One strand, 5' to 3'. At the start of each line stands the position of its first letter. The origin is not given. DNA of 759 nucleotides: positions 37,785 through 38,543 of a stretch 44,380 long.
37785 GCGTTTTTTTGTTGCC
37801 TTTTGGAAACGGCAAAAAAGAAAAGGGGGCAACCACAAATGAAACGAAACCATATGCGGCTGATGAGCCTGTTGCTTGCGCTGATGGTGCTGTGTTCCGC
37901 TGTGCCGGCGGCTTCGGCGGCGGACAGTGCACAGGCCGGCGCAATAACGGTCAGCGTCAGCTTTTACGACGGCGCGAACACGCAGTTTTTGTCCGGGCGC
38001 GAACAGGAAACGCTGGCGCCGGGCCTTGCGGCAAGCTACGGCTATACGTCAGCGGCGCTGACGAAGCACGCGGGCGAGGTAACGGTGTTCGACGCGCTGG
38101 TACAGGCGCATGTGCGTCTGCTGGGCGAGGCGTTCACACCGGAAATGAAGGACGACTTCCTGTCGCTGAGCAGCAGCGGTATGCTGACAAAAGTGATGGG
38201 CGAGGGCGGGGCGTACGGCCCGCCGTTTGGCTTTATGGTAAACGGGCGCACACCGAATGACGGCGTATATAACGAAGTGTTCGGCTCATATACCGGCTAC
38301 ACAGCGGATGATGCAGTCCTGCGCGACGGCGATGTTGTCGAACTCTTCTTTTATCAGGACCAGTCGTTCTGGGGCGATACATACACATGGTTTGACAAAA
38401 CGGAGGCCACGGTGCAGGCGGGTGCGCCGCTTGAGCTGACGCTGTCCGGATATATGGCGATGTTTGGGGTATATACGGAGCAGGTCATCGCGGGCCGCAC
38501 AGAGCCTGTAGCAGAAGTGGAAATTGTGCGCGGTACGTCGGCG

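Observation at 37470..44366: B12-riboswitch-gated, SLH-anchored 2,175-aa protein with three transcobalamin-like modules: candidate cell-surface corrinoid-capture system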

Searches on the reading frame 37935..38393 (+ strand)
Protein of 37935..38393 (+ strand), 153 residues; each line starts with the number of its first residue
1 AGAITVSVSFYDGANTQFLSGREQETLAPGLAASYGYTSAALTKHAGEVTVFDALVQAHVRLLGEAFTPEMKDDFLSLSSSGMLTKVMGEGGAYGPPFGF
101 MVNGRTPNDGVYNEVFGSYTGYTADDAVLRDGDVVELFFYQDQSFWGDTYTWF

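Call 37: search_protein_representatives(protein=window:37935-38393:+)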
Query: 153 residues. Proteins with E-value up to 0.001 (for the whole library): 453; up to 1e-10: 226; up to 1e-30: 13. The best 150 are listed.
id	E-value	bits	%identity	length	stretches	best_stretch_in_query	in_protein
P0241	6.7e-85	299.2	38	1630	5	6-152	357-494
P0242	2.9e-48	180.2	42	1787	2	13-153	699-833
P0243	2.3e-37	144.9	42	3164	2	14-153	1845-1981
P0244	7.4e-37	143.2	54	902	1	6-153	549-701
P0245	2.1e-36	141.8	41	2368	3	16-152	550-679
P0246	1.1e-35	139.4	41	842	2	27-152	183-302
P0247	6.3e-35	137.0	55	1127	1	2-151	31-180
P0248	1.6e-34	135.7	39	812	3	18-153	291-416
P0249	1.6e-33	132.4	40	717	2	13-150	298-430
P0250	3.4e-33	131.3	55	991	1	18-153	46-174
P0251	1.7e-32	129.0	53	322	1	3-149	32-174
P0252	2.0e-31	125.6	38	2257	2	23-152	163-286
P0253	9.2e-31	123.4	42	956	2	3-151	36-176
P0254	2.3e-29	118.9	40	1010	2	29-152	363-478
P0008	4.2e-28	114.8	38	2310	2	7-151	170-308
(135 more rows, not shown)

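Call 39: search_protein_families(library=pfam, alignment_id=A2, max_evalue=0.01)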
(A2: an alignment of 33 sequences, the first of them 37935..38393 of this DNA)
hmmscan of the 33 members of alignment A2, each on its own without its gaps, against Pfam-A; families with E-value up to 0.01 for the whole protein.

A. member 1, window:37935-38393:+ (153 aa): 0 families

B. families by the number of members that match (of 33 scanned): 5 families
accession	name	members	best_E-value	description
PF10670.15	DUF4198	2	0.0028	Domain of unknown function (DUF4198)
PF14478.12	DUF4430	2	0.0035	Domain of unknown function (DUF4430)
PF13620.12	CarboxypepD_reg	1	9.8e-05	Carboxypeptidase regulatory-like domain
PF11974.14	bMG3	1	0.0031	Bacterial alpha-2-macroglobulin MG3 domain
PF21112.3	CsgH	1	0.0063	CsgH protein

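Call 40: search_solved_structures(query=A2, max_evalue=1, show_alignments=2)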
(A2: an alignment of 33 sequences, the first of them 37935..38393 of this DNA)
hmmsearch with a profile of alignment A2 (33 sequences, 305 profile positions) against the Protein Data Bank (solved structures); distinct sequences matched with E-value up to 1: 8.
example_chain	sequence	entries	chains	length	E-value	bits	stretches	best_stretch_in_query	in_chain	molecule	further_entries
9c7v_B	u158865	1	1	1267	4.9e-05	25.9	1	177-251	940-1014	BOS complex subunit NOMO2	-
9c7u_B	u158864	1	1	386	0.0056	19.1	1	177-251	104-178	BOS complex subunit NOMO2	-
8sqx_A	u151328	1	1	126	0.5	12.7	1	221-268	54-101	Putative surface anchored protein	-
4zjh_A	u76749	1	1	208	0.54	12.6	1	208-256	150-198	alpha-2-Macroglobulin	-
3qec_A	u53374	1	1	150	0.55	12.6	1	181-259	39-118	Putative carbohydrate binding protein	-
1xpn_A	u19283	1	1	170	0.79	12.1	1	181-259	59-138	hypothetical protein PA1324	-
4u48_A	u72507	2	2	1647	0.9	11.9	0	187-259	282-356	Putative inner membrane lipoprotein | alpha-2-macroglobulin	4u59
4u4j_A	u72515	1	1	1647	0.9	11.9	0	187-259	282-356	Putative inner membrane lipoprotein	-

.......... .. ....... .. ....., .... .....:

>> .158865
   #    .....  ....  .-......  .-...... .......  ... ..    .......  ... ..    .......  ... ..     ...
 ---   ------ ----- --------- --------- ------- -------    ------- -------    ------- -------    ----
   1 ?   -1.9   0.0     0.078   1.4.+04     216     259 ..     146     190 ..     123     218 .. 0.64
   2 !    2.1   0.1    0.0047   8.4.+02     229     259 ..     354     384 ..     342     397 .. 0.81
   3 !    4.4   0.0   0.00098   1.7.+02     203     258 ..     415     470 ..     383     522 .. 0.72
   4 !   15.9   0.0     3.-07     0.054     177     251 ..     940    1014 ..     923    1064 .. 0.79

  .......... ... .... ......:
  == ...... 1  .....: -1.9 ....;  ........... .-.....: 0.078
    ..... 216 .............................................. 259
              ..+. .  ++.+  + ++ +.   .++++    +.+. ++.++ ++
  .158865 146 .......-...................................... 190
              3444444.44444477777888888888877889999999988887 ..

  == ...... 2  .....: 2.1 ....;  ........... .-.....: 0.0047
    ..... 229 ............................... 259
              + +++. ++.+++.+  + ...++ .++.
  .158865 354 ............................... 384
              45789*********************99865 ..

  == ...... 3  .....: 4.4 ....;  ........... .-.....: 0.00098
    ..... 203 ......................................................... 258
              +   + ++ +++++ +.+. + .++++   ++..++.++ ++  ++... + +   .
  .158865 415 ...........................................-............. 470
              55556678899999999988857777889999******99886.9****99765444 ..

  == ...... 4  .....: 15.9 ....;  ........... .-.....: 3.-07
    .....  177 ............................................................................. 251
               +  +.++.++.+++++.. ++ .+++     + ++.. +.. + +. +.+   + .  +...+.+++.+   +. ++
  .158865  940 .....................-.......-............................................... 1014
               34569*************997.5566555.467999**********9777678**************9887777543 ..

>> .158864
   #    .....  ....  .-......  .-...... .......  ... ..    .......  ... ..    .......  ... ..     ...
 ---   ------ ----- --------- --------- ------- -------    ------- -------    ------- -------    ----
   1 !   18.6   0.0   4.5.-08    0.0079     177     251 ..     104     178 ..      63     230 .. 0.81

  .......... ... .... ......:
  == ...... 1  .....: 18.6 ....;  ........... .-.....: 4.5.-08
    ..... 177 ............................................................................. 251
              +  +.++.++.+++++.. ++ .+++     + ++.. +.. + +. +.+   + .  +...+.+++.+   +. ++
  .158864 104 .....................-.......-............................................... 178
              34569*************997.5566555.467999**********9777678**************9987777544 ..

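Call 50: predict_structure(alignment_id=A2)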
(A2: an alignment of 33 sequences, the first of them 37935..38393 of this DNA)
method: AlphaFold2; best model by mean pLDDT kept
length: 153 residues; sequences in the alignment: 33
mean_pLDDT: 90.4   pTM: 0.87
mean pLDDT of the five models: 90.4, 90.0, 89.2, 88.5, 85.4
residues with pLDDT >= 90: 117; 70-90: 23; 50-70: 11; < 50: 2
segments of 3 or more residues with pLDDT < 50: none
pLDDT, mean of each block of 10 residues (from residue 1): 94 77 97 97 96 98 97 95 92 81 94 92 96 95 67 51
secondary structure, 60 per line:
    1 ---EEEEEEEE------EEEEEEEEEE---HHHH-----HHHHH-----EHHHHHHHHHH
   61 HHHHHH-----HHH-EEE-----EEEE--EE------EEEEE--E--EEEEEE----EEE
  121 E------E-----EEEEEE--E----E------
elements in order: E4-11 E18-27 H31-34 H40-44 H51-66 E76-78 E84-87 E98-102 E108-113 E118-121 E134-139

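Call 53: find_related_loci(query=A4, collection=genome_contigs, flank=4000)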
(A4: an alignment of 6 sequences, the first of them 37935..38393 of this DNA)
Query A4 (153 aa) in genome_contigs; peptide patterns used: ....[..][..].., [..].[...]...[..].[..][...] (x = any residue, [..] = any of these).
123 stretches matched a pattern; 33 encode a relative of the query (tblastn E <= 1e-3); 33 distinct loci.
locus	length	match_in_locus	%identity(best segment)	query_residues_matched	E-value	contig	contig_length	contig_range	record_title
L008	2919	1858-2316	51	6-153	3e-44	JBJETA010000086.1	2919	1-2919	MAG: Anaerovoracaceae bacterium isolate PUUB24_bin.035 NODE_31626_length_2919_cov_6.982193, whole genome shotgun sequenc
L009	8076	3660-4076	52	3-153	6e-43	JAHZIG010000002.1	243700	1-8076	MAG: Clostridiales bacterium isolate HRGM_Genome_3419 HRGM_Genome_3419_2, whole genome shotgun sequence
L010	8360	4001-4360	56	27-153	9e-42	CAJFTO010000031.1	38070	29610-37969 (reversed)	Candidatus Roslinia caecavium isolate Chicken_8_mag_97 genome assembly, contig: MAGpy_11413_8_idba_bin_97_fascaffold_150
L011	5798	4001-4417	46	4-150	3e-38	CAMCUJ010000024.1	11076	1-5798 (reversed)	MAG: uncultured Clostridia bacterium isolate SRR17382095_bin.7_metaWRAP_v1.3_MAG genome assembly, contig: ERZ10544663.32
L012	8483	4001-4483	48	1-153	2e-36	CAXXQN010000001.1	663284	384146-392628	MAG: Anaerovoracaceae bacterium isolate f78f2883-c260-4f33-9859-2a80832d1289 genome assembly, contig: contig_1, whole ge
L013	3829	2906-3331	44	3-148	2e-36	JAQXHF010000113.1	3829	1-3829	MAG: Clostridia bacterium isolate SUG1193 k141_5624669, whole genome shotgun sequence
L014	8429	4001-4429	43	2-148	3e-32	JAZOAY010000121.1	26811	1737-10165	MAG: Acutalibacteraceae bacterium isolate T1900044759_TS20190225.MAGScoT_cleanbin_000070 SGB_2344_k141_1720093, whole ge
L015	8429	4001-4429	43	2-148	4e-32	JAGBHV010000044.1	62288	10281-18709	MAG: Clostridia bacterium isolate RGIG9132 Water_deer_Rectum.Co__c601702, whole genome shotgun sequence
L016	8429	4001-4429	42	2-148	9e-32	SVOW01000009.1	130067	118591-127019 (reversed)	MAG: Oscillospiraceae bacterium isolate SIG575 NODE_667_length_130067_cov_7.059451, whole genome shotgun sequence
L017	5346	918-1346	44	2-148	6e-32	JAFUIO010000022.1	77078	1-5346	MAG: Clostridia bacterium isolate RGIG4527 Roe_deer_Rectum-1__c2814, whole genome shotgun sequence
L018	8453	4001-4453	46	4-153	2e-31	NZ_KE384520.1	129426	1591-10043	Anaerovorax odorimutans DSM 5092 K292DRAFT_scaffold00008.8, whole genome shotgun sequence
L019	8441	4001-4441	46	2-153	1e-31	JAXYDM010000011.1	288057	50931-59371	MAG: bacterium isolate P054L1-39 NODE_12_length_288057_cov_17.157954, whole genome shotgun sequence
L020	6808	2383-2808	42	3-148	4e-31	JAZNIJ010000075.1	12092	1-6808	MAG: Eubacteriales bacterium isolate T1900044687_TS20190153.MAGScoT_cleanbin_000008 SGB_1726_k141_1431625, whole genome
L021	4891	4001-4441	40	5-153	7e-31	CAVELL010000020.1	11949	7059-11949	Eggerthellaceae bacterium isolate H07676-L1_cleanbin_000001 genome assembly, contig: Spades_H07676-L1_contig_4572, whole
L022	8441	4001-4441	40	5-153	2e-30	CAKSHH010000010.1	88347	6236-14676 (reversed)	MAG: uncultured Eubacteriales bacterium isolate REFINED_METABAT215_TOP10_CONTIGS_1500_ASSEMBLY_K77_MERGED__Hadza_MoBio_h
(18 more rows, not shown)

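Call 54: fold_search(model_id=the predicted structure, library=pdb)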
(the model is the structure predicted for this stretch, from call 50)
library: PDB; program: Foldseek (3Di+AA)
matches with E <= 10: 341; with E <= 0.001: 0
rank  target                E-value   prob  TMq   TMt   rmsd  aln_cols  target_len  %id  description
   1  4kki                  3.2e-03  1.00  0.42  0.18   5.5       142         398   13  Crystal Structure of Haptocorrin in Complex with CNCbl (released 2013-07-17)
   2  7qbe_C                9.1e-03  0.99  0.42  0.19   5.3       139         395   17  TC:CD320 in complex with nanobody TC-Nb11 (released 2022-03-16)
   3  7qbg_C                1.2e-02  0.98  0.42  0.19   5.4       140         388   18  TC:CD320 in complex with nanobody TC-Nb4 (released 2022-03-16)
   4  8ixu                  1.3e-02  0.97  0.41  0.18   5.5       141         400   15  Rat Transcobalamin in Complex with Cobalamin (released 2024-05-22)
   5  5no0                  1.3e-02  0.94  0.38  0.52   5.7       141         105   20  Beta domain of human transcobalamin in apo form (released 2017-09-27)
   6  3kq4_A                1.4e-02  0.98  0.46  0.21   5.8       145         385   10  Structure of Intrinsic Factor-Cobalamin bound to its receptor Cubilin (released 2010-03-09)
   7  7qbe_A                1.4e-02  0.98  0.42  0.18   5.2       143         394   17  TC:CD320 in complex with nanobody TC-Nb11 (released 2022-03-16)
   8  5np4                  1.4e-02  0.93  0.41  0.53   5.4       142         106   20  Beta domain of human transcobalamin bound to cyanocobalamin (released 2017-09-27)
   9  3u7z_A                1.8e-02  0.97  0.41  0.60   5.5       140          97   11  Crystal structure of a putative metal binding protein RUMGNA_00854 (ZP_02040092.1) from Ruminococcus gnavus ATCC 29149 (released 2011-11-02)
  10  7qbg_A                2.0e-02  0.97  0.41  0.19   6.2       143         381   16  TC:CD320 in complex with nanobody TC-Nb4 (released 2022-03-16)
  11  3u7z_B                2.1e-02  0.77  0.33  0.47   7.1       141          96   13  Crystal structure of a putative metal binding protein RUMGNA_00854 (ZP_02040092.1) from Ruminococcus gnavus ATCC 29149 (released 2011-11-02)
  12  8ixt                  2.2e-02  0.95  0.41  0.18   5.2       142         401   15  Rat Transcobalamin in Complex with Glutathionylcobalamin (released 2024-05-22)
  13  6jbz_B                2.7e-02  0.97  0.35  0.57   5.9       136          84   12  Structural analysis of molybdopterin synthases from two mycobacteria pathogens (released 2019-02-13)
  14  4zrp_A                3.3e-02  0.93  0.40  0.18   5.4       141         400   17  TC:CD320 (released 2016-07-20)
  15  4zrp_B                4.0e-02  0.90  0.42  0.19   5.1       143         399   17  TC:CD320 (released 2016-07-20)
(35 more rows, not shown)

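Call 64: search_protein_families(library=pfam, proteins=[L014:3264-3788:+, L014:3893-4894:+, L014:4902-6248:+, L014:6256-7200:+, L014:456-2468:-, L022:1547-2074:+, L022:2312-4834:+, L022:4841-6160:+, L022:6167-7105:+], max_evalue=0.001)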
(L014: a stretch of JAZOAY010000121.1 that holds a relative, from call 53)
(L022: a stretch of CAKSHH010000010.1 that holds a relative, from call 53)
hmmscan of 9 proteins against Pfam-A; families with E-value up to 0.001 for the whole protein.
L014:3264-3788:+ (175 aa): 1 family
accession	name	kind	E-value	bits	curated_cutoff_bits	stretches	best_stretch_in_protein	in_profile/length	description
PF18780.6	HNH_repeat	-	1.5e-10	41.7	26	1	90-139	2-54/54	Homing endonuclease associated repeat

L014:3893-4894:+ (334 aa): 0 families

L014:4902-6248:+ (449 aa): 2 families
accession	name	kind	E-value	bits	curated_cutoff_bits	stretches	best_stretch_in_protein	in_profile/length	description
PF13570.13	Beta-prop_ACSF4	-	1.5e-14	54.6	133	1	68-308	104-320/329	Beta-alanine-activating enzyme, beta-propeller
PF13360.13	PQQ_2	-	3.2e-09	37.2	27.6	1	62-143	29-107/233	Outer membrane protein assembly factor BamB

L014:6256-7200:+ (315 aa): 1 family
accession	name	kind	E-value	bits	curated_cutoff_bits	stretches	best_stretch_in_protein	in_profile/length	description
PF02361.21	CbiQ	-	1.3e-06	28.6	25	1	14-209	19-210/216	Cobalt transport protein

L014:456-2468:- (671 aa): 2 families
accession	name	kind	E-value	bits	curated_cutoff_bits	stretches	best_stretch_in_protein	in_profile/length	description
PF13204.13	Apiosidase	-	1.7e-31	110.5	26.5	1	202-557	3-319/320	Apiosidase-like, catalytic domain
PF16586.11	DUF5060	-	3.3e-17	62.9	27.2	1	99-165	2-69/70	Domain of unknown function (DUF5060)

L022:1547-2074:+ (176 aa): 2 families
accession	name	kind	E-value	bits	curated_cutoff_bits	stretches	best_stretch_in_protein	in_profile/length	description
PF01035.26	DNA_binding_1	-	3.5e-31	107.3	27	1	80-164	1-80/81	6-O-methylguanine DNA methyltransferase, DNA binding domain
PF02870.21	Methyltransf_1N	-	6e-09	36.7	21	1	2-65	1-61/71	6-O-methylguanine DNA methyltransferase, ribonuclease-like domain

L022:2312-4834:+ (841 aa): 2 families
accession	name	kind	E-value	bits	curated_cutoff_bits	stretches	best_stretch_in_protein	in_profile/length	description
PF02368.24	Big_2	-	2.5e-11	43.8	22.8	1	491-554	16-79/79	Bacterial Ig-like domain (group 2)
PF18780.6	HNH_repeat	-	4.5e-09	37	26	1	30-78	3-54/54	Homing endonuclease associated repeat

L022:4841-6160:+ (440 aa): 2 families
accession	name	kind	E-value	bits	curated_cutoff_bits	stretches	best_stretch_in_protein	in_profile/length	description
PF13360.13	PQQ_2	-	1.1e-10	42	27.6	1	43-144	11-107/233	Outer membrane protein assembly factor BamB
PF13570.13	Beta-prop_ACSF4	-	6.7e-09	36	133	1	42-306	78-318/329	Beta-alanine-activating enzyme, beta-propeller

L022:6167-7105:+ (313 aa): 0 families

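Call 67: search_solved_structures(query=L014:4902-6248:+, max_evalue=0.01)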
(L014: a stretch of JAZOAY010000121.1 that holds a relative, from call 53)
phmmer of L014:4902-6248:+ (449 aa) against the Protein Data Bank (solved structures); distinct sequences matched with E-value up to 0.01: 1.
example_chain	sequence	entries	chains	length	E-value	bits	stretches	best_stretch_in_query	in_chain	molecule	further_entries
8orr_AAA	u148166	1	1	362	0.0041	19.6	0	62-163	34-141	Outer membrane protein assembly factor BamB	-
